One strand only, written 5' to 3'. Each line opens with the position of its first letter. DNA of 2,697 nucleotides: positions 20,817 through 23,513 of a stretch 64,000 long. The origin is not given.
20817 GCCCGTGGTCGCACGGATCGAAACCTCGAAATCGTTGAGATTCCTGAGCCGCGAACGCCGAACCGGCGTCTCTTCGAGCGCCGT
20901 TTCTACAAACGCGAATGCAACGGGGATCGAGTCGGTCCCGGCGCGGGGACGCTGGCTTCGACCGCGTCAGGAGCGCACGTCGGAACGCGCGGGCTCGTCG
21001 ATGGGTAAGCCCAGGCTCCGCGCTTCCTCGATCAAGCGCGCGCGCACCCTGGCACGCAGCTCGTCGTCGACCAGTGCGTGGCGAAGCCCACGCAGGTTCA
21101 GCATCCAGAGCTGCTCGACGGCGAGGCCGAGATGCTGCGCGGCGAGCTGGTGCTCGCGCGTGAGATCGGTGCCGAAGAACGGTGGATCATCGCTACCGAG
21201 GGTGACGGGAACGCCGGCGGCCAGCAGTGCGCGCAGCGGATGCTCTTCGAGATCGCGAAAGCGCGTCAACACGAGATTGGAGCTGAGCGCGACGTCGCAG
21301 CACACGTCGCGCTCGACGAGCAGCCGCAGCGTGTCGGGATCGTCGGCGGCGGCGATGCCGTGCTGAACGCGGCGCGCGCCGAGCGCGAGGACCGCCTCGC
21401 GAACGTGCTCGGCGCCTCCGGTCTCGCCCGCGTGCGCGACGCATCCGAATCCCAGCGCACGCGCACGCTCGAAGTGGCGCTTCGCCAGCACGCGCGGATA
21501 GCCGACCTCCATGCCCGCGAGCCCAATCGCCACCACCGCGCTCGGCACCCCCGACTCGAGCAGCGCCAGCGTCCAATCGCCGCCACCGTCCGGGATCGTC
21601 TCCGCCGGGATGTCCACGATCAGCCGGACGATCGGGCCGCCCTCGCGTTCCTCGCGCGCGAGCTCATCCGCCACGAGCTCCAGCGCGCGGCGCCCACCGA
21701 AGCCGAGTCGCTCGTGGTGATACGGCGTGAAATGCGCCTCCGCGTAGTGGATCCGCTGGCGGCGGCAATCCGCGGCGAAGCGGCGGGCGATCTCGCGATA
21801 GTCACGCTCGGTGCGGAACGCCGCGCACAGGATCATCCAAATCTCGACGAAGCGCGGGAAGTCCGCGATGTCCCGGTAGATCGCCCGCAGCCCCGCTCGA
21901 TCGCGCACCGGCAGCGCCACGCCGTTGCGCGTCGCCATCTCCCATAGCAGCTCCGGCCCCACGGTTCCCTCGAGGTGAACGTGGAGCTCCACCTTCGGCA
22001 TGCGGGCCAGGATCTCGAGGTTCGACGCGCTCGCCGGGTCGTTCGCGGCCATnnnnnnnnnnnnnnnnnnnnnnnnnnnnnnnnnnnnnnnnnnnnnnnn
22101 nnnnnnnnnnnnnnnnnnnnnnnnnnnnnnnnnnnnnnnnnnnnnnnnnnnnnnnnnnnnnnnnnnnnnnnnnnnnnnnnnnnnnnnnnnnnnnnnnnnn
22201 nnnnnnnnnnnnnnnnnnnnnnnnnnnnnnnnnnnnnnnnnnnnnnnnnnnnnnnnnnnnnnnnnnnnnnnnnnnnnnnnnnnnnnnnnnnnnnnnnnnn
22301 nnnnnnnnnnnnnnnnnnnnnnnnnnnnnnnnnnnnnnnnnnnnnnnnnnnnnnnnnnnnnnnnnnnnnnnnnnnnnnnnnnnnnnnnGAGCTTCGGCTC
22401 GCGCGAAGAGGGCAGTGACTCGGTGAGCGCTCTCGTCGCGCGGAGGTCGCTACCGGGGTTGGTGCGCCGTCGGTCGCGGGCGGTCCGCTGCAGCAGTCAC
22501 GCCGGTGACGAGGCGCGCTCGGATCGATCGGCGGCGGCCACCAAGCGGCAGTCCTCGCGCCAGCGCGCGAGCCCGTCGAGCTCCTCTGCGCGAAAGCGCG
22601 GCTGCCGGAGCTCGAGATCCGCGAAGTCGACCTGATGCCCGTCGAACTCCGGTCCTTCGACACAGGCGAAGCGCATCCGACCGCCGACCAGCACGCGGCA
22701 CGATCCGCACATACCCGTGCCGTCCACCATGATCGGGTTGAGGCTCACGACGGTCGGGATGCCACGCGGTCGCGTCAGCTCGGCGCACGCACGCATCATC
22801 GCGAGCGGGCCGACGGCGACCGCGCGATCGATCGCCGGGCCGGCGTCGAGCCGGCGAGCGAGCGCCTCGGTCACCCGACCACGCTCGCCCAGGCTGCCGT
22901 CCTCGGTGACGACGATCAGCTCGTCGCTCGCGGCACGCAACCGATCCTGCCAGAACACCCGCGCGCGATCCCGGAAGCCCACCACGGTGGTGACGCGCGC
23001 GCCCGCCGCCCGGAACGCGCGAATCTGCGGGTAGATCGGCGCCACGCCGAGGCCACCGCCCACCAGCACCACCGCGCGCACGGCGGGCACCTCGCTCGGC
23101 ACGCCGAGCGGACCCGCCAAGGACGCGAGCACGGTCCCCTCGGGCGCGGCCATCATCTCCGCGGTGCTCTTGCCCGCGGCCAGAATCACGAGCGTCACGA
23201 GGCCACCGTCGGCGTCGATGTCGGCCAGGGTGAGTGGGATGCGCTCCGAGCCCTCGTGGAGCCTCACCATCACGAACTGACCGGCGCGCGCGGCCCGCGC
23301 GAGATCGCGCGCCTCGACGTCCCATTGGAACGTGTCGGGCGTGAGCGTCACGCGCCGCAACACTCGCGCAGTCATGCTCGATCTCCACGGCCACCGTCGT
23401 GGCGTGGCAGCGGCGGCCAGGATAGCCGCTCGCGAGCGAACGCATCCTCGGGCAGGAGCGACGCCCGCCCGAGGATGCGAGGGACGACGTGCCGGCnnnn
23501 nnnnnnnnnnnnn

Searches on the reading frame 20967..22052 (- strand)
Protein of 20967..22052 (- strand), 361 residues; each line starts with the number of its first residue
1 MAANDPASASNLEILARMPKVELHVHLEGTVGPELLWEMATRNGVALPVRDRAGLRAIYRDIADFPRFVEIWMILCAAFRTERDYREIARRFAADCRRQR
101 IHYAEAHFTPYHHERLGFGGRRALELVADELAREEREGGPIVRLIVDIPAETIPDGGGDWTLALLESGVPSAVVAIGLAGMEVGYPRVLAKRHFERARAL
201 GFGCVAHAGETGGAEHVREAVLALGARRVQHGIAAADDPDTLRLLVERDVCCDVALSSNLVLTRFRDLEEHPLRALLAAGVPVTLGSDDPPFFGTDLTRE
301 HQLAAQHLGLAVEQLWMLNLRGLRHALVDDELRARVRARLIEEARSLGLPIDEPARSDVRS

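Call 70: search_protein_families(library=pfam, proteins=[window:20967-22052:-], max_evalue=0.00001)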
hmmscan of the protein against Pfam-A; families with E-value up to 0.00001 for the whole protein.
window:20967-22052:- (361 aa): 1 family
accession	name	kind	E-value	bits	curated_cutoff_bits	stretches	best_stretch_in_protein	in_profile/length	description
PF00962.28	A_deaminase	-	4.9e-67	226.8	27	1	19-341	1-328/330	Adenosine deaminase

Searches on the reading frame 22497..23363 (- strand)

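Call 71: search_protein_families(library=pfam, proteins=[window:22497-23363:-], max_evalue=0.00001)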
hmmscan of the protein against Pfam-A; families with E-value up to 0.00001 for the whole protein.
window:22497-23363:- (288 aa): 1 family
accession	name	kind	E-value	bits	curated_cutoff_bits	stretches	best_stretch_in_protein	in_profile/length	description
PF10418.14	DHODB_Fe-S_bind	-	1.1e-12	47.9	23.9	1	209-246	1-41/41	Iron-sulfur cluster binding domain of dihydroorotate dehydrogenase B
